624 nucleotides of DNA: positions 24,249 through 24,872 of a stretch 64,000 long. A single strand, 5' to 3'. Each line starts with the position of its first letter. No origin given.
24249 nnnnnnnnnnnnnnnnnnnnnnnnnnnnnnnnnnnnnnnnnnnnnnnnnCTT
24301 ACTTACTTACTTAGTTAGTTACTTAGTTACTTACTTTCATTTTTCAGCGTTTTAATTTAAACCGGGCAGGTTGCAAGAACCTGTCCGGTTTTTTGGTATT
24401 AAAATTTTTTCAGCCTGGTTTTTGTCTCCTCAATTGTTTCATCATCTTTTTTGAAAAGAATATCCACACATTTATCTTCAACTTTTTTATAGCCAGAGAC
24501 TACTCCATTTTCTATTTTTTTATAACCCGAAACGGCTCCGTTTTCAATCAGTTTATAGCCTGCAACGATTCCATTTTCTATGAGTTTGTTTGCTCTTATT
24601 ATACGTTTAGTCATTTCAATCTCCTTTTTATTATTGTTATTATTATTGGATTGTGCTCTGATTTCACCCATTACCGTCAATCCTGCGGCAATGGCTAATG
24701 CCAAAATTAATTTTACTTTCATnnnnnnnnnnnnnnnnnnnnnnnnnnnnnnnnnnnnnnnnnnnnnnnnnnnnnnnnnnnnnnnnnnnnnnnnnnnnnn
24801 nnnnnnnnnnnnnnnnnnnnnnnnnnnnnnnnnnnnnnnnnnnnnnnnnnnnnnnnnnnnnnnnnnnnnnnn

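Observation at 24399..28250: GC-richer cassette: AraC regulator divergent from an orphan HHxxxDG acyltransferase, a 371-aa unknown protein and a secreted repeat protein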

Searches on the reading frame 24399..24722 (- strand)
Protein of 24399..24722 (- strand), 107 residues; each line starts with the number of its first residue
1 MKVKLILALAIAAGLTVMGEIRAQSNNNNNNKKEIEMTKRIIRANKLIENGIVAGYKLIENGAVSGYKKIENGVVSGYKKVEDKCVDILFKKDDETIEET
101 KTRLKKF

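Call 3: search_protein_families(library=pfam, proteins=[window:24399-24722:-], max_evalue=1)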
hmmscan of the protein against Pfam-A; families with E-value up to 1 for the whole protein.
window:24399-24722:- (107 aa): 1 family
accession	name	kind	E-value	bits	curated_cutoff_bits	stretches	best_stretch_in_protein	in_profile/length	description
PF01672.21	Plasmid_parti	-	0.23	12.6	22.1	1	56-106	8-58/85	Putative plasmid partition protein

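Call 4: search_protein_families(library=ncbifam, proteins=[window:24399-24722:-], max_evalue=1)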
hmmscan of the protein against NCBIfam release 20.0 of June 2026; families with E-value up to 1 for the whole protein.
window:24399-24722:- (107 aa): 1 family
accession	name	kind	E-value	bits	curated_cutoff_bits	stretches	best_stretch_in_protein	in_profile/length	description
NF001556.0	PRK00377.1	equivalog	0.0028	17.4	238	1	29-107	15-88/198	cobalt-precorrin-6Y C(15)-methyltransferase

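Call 42: find_homologous_proteins(query=window:24399-24722:-, max_evalue=0.01)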
Query window:24399-24722:- (107 aa): 359 proteins with E <= 0.01 among 434 candidates; the best 120 are listed.
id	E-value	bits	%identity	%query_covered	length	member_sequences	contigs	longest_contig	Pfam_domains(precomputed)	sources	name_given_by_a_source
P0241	6.6e-54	198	67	95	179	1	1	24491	-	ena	-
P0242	6.5e-36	140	69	98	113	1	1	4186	-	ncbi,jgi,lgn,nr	ncbi:MAG: hypothetical protein LBN23_06900 [Paludibacter sp.]|jgi:hypothetical protein|nr:hypothetic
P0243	6.6e-33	130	63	100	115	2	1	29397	-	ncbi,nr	ncbi:MAG: hypothetical protein LBO06_06675 [Bacteroidales bacterium]|nr:hypothetical protein [Bacter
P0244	1.2e-32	130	63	98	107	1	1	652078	-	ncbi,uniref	ncbi:hypothetical protein ACE1ET_09880 [Saccharicrinis sp. FJH62]|uniref:hypothetical protein n=1 Ta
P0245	9.9e-31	123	63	95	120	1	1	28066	-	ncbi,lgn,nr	ncbi:hypothetical protein FACS189467_3090 [Bacteroidia bacterium]|nr:hypothetical protein FACS189467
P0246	1.6e-28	116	65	73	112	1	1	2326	-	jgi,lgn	-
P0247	2.1e-28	116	58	98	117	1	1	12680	-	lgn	-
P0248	1.5e-27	113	63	59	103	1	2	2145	-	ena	-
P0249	3.1e-26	109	63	59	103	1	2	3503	-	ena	-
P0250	3.4e-26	109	63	60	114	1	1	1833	-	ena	-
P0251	3.2e-25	106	59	60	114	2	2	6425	-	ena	-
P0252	3.6e-25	106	68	55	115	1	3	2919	-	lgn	-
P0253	8.2e-25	104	55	93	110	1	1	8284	-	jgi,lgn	-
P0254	3.3e-23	99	60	98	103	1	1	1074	-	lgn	-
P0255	5.5e-23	99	71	64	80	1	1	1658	-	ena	-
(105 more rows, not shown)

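Call 43: find_encoding_contigs(protein=P0243, flank=6000, max_places=2)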
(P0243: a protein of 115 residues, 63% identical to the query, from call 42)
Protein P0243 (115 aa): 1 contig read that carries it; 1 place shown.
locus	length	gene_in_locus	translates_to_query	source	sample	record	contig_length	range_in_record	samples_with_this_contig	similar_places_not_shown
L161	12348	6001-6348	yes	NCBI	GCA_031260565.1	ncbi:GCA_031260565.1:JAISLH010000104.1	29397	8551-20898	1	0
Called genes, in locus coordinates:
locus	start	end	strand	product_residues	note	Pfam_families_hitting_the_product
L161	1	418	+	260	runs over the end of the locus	PF16554:OAM_dimer, PF02310:B12-binding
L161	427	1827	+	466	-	PF01636:APH, PF22740:PapZ_C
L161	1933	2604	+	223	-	-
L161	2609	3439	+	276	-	PF12864:DUF3822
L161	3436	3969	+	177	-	PF03602:Cons_hypoth95, PF05175:MTS (weak), PF02086:MethyltransfD12 (faint), PF01861:BpsA_C (weak), PF13847:Methyltransf_31, PF13649:Methyltransf_25 (weak)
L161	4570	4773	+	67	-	-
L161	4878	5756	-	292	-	PF12833:HTH_18, PF00165:HTH_AraC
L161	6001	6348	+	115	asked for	-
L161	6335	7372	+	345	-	PF01073:3Beta_HSD, PF01370:Epimerase, PF04321:RmlD_sub_bind, PF16363:GDP_Man_Dehyd, PF13460:NAD_binding_10, PF07993:NAD_binding_4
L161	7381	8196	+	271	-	PF00106:adh_short, PF01370:Epimerase (weak), PF08659:KR, PF13561:adh_short_C2, PF00106:adh_short (weak), PF13561:adh_short_C2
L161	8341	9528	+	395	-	PF00491:Arginase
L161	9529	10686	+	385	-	PF00072:Response_reg, PF06490:FleQ (weak), PF00158:Sigma54_activat, PF01078:Mg_chelatase (faint), PF14532:Sigma54_activ_2, PF00004:AAA (weak), PF07728:AAA_5, PF25601:AAA_lid_14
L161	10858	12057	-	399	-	PF03315:SDH_beta, PF03313:SDH_alpha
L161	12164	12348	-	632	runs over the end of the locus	PF02518:HATPase_c (weak), PF13589:HATPase_c_3, PF00183:HSP90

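Call 44: find_encoding_contigs(protein=P0244, flank=6000, max_places=2)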
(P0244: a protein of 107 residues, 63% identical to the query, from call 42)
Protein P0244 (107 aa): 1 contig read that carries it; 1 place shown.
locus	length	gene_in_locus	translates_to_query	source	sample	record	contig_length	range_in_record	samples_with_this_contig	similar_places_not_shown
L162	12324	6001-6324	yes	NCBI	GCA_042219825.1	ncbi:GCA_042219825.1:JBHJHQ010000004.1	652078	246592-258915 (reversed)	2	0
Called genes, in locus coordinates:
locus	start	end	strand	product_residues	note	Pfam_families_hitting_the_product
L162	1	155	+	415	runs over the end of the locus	PF28492:Beta_helix_4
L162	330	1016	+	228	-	PF00072:Response_reg, PF00486:Trans_reg_C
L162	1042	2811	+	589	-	PF00512:HisKA, PF02518:HATPase_c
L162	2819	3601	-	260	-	PF00795:CN_hydrolase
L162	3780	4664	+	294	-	PF19700:DUF6198 (weak), PF02588:YitT_membrane, PF10035:DUF2179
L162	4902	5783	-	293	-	PF12833:HTH_18, PF00165:HTH_AraC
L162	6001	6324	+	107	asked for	-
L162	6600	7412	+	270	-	PF00106:adh_short, PF08659:KR, PF13561:adh_short_C2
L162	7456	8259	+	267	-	PF00106:adh_short, PF08659:KR, PF13561:adh_short_C2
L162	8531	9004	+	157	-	PF13527:Acetyltransf_9 (faint), PF00583:Acetyltransf_1, PF13673:Acetyltransf_10, PF13508:Acetyltransf_7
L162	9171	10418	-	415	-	PF00109:ketoacyl-synt, PF00108:Thiolase_N (weak), PF02801:Ketoacyl-synt_C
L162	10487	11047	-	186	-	PF00440:TetR_N, PF16925:TetR_C_13 (faint)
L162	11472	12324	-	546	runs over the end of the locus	PF00501:AMP-binding, PF23562:AMP-binding_C_3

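Call 45: find_encoding_contigs(protein=P0241, flank=6000, max_places=2)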
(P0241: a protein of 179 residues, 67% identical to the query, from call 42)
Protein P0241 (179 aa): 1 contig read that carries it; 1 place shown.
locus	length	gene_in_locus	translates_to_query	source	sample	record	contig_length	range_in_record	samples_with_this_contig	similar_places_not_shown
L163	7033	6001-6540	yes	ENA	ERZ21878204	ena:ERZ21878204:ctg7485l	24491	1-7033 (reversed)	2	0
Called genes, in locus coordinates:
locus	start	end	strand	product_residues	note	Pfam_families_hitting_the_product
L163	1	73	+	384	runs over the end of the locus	PF05569:Peptidase_M56, PF01551:Peptidase_M23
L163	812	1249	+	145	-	PF03061:4HBT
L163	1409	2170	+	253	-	-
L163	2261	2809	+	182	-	-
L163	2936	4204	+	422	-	PF00089:Trypsin, PF18962:Por_Secre_tail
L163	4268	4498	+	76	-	-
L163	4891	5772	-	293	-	PF12833:HTH_18, PF00165:HTH_AraC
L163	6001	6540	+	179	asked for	-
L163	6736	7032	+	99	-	?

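Call 46: find_encoding_contigs(protein=P0245, flank=6000, max_places=2)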
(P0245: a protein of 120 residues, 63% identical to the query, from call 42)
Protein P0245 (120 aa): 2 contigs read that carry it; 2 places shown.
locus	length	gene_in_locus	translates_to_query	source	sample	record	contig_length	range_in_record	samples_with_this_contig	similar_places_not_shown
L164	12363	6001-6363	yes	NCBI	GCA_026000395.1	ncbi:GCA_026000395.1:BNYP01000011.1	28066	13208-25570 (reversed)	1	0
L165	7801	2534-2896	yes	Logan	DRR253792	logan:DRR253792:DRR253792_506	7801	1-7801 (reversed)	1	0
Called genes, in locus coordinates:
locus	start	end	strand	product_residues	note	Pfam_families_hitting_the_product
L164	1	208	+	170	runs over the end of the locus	PF18498:DUF5618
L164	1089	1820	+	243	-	PF00515:TPR_1, PF13424:TPR_12, PF13414:TPR_11, PF14559:TPR_19, PF13431:TPR_17, PF00515:TPR_1, PF07719:TPR_2, PF13181:TPR_8, +9 more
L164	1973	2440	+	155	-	PF07719:TPR_2 (faint), PF13424:TPR_12 (weak), PF13414:TPR_11 (weak), PF14559:TPR_19 (weak), PF13431:TPR_17 (weak), PF00515:TPR_1 (weak), PF13181:TPR_8 (weak), PF13424:TPR_12, +7 more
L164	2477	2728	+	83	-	-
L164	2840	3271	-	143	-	PF01042:Ribonuc_L-PSP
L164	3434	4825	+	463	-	PF10396:TrmE_N, PF03193:RsgA_GTPase (faint), PF12631:MnmE_helical, PF00009:GTP_EFTU, PF00025:Arf (weak), PF00350:Dynamin_N (faint), PF01926:MMR_HSR1, PF02421:FeoB_N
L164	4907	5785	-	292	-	PF12833:HTH_18, PF00165:HTH_AraC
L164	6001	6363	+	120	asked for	-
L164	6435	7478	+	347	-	PF01073:3Beta_HSD, PF01370:Epimerase, PF04321:RmlD_sub_bind, PF16363:GDP_Man_Dehyd, PF13460:NAD_binding_10, PF07993:NAD_binding_4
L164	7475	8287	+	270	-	PF00106:adh_short, PF01370:Epimerase (weak), PF08659:KR, PF13561:adh_short_C2, PF00106:adh_short (weak), PF13561:adh_short_C2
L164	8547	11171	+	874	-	PF00521:DNA_topoisoIV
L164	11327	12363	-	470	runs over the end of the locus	PF00370:FGGY_N, PF02782:FGGY_C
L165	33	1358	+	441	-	PF10396:TrmE_N, PF03193:RsgA_GTPase (faint), PF12631:MnmE_helical, PF00025:Arf (weak), PF00009:GTP_EFTU, PF00350:Dynamin_N (faint), PF01926:MMR_HSR1, PF02421:FeoB_N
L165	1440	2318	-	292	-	PF12833:HTH_18, PF00165:HTH_AraC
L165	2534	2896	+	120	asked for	-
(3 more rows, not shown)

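Call 56: find_related_loci(query=A3, collection=genome_contigs, flank=7000)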
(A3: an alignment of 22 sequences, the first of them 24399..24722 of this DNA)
Query A3 (107 aa) in genome_contigs; peptide patterns used: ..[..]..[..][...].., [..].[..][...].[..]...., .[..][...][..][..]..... (x = any residue, [..] = any of these).
600 stretches matched a pattern (row limit reached: there are more); 397 encode a relative of the query (tblastn E <= 1e-3); the best 80 are kept; 80 distinct loci.
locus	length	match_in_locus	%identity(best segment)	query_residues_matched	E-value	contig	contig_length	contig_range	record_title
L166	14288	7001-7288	48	5-106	1e-23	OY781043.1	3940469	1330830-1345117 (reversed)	MAG: Bacteroidales bacterium isolate 41a8a640-8181-446c-a524-684717726101 genome assembly, chromosome: 1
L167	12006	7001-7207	59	36-104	1e-22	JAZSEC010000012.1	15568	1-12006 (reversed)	MAG: Eubacteriales bacterium isolate T1900044593_TS20190059.MAGScoT_cleanbin_000008 SGB_642_k141_1195760, whole genome s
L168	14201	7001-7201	64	40-106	1e-22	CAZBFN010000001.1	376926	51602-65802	MAG TPA_asm: uncultured Roseburia sp. isolate SRP350583_co2_129 genome assembly, contig: NODE_1_length_376926_cov_59.837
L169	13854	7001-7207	63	36-105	4e-22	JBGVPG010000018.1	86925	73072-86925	MAG: Eubacteriales bacterium isolate fecal_MAG_193 fecal_MAG_193_contig_0018, whole genome shotgun sequence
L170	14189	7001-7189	71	44-106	6e-22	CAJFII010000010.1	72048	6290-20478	uncultured Clostridia bacterium isolate Chicken_18_mag_112 genome assembly, contig: MAGpy_11413_18_idba_bin_112_fascaffo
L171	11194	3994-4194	61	40-106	9e-22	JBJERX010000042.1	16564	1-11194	MAG: Huintestinicola sp. isolate PUUB37_bin.024 NODE_2192_length_16564_cov_10.556363, whole genome shotgun sequence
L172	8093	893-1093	61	40-106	9e-22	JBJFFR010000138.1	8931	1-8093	MAG: Oscillospiraceae bacterium isolate SARD02_bin.016 NODE_5346_length_8931_cov_8.668770, whole genome shotgun sequence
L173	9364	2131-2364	51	27-104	2e-21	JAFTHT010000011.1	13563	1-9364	MAG: Oscillospiraceae bacterium isolate RGIG3830 Roe_deer_Cecum-1__c457, whole genome shotgun sequence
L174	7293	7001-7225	60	33-106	2e-21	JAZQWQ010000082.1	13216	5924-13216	MAG: Faecousia sp. isolate T1900045165_TC20190159.MAGScoT_cleanbin_000051 SGB_5120_k141_1640652, whole genome shotgun se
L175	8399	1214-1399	69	44-105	3e-21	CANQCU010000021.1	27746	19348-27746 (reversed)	MAG: uncultured Clostridia bacterium isolate Lapin-007__bin6 genome assembly, contig: Lapin-007__NODE_536_length_27746_c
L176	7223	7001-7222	58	1-72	3e-21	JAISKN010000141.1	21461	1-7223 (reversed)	MAG: Prevotellaceae bacterium isolate Hs463_bin52 k119_794245, whole genome shotgun sequence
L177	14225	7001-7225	57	33-106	3e-21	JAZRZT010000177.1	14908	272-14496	MAG: Faecousia sp. isolate T1900044944_TS20190410.MAGScoT_cleanbin_000029 SGB_3476_k141_404793, whole genome shotgun seq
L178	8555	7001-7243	56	26-105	5e-21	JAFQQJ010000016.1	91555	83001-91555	MAG: Clostridia bacterium isolate RGIG2055 Goat_Colon-2__c229257, whole genome shotgun sequence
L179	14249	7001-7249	57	25-106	6e-21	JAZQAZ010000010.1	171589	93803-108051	MAG: Clostridia bacterium isolate T1900044642_TS20190108.MAGScoT_cleanbin_000014 SGB_1279_k141_559925, whole genome shot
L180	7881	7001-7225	56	30-104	6e-21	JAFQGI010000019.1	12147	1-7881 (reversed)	MAG: Clostridia bacterium isolate RGIG1794 Goat_Cecum-4__c410370, whole genome shotgun sequence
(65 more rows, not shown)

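Call 80: search_protein_families(library=padloc, proteins=[window:24399-24722:-], max_evalue=0.01)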
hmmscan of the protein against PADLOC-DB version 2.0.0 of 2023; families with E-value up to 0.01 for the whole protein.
window:24399-24722:- (107 aa): 0 families
